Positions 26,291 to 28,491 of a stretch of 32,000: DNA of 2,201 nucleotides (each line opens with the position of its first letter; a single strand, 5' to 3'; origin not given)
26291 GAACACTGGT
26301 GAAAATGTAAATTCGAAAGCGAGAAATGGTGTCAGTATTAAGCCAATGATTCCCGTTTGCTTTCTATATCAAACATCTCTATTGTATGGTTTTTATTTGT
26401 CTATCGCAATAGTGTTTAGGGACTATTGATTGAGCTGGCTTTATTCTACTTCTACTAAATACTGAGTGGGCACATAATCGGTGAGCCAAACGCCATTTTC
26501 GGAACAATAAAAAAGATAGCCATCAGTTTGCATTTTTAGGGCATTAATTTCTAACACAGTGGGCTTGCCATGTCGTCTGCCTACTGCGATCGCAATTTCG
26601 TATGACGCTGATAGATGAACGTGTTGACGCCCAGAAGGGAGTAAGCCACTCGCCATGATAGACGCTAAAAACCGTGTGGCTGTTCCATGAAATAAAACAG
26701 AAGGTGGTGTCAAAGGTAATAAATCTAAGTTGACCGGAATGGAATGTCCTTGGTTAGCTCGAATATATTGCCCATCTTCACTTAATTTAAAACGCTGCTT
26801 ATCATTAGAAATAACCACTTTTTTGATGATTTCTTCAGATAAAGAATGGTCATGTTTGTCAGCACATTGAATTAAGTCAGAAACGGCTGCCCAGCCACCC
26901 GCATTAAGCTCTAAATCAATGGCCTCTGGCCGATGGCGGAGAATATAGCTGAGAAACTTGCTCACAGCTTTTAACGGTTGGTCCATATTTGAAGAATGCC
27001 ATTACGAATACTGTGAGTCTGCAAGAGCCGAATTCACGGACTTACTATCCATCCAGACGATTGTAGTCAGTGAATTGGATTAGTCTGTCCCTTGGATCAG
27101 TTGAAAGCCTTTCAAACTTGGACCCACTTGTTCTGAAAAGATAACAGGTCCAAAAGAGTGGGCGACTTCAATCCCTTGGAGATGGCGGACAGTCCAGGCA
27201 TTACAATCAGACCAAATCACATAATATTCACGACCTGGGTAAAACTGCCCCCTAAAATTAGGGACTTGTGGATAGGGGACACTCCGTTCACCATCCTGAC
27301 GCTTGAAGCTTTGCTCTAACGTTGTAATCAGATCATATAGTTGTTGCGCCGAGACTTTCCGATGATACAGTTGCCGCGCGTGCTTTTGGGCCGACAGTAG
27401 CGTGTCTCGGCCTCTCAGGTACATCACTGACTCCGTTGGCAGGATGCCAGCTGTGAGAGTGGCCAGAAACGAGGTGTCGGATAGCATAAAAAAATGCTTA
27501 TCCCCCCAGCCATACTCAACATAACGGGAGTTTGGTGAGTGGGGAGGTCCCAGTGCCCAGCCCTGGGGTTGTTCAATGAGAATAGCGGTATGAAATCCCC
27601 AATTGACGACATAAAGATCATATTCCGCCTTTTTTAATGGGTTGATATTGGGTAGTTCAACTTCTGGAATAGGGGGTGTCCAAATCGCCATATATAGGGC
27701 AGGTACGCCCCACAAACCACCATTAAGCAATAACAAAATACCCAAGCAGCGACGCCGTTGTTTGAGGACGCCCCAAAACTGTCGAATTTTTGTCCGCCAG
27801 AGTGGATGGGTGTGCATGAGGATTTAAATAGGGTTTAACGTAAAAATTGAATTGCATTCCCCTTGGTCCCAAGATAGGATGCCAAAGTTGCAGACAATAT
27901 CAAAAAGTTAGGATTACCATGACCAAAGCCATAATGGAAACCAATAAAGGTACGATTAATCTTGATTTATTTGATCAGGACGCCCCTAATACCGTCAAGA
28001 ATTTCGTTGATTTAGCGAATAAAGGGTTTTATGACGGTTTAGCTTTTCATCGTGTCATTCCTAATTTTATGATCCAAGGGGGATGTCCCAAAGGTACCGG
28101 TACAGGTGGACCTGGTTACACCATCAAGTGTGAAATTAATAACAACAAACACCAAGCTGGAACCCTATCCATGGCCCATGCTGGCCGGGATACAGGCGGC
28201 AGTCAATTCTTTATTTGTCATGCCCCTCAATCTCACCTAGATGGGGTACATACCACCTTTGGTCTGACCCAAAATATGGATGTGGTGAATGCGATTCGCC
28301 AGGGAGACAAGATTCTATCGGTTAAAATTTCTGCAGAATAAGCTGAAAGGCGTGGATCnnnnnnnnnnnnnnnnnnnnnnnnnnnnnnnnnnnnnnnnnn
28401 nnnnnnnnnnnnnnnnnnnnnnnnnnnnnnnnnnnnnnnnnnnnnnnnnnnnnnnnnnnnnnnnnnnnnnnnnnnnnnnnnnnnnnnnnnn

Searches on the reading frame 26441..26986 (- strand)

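Call 45: search_protein_families(library=pfam, max_evalue=0.01, proteins=[window:26441-26986:-])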
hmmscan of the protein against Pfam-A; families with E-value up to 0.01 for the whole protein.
window:26441-26986:- (181 aa): 1 family
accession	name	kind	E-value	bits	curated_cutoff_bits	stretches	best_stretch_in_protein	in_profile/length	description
PF01885.22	PTS_2-RNA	-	3e-49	167.9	26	1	7-170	5-176/177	RNA 2'-phosphotransferase, Tpt1 / KptA family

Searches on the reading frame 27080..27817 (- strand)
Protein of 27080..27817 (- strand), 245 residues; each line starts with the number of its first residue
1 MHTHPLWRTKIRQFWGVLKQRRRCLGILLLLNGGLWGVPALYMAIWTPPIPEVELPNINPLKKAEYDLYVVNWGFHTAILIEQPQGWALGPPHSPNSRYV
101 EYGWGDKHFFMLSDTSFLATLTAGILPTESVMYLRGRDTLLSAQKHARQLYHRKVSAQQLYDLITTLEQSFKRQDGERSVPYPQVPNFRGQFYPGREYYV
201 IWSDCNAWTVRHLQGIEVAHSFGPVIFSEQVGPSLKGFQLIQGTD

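Call 45: search_protein_families(library=pfam, max_evalue=0.01, proteins=[window:27080-27817:-])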
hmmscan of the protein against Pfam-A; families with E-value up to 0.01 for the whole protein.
window:27080-27817:- (245 aa): 1 family
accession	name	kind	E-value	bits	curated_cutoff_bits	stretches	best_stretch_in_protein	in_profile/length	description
PF09601.15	DUF2459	-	1.5e-21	77.3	27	1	69-218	2-162/171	Protein of unknown function (DUF2459)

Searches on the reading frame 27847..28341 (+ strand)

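Call 45: search_protein_families(library=pfam, max_evalue=0.01, proteins=[window:27847-28341:+])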
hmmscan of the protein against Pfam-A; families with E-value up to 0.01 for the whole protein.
window:27847-28341:+ (164 aa): 1 family
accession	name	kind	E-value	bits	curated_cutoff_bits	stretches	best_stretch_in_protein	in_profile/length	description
PF00160.26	Pro_isomerase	-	1.2e-42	146.3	21.7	1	29-154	3-141/159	Cyclophilin type peptidyl-prolyl cis-trans isomerase/CLD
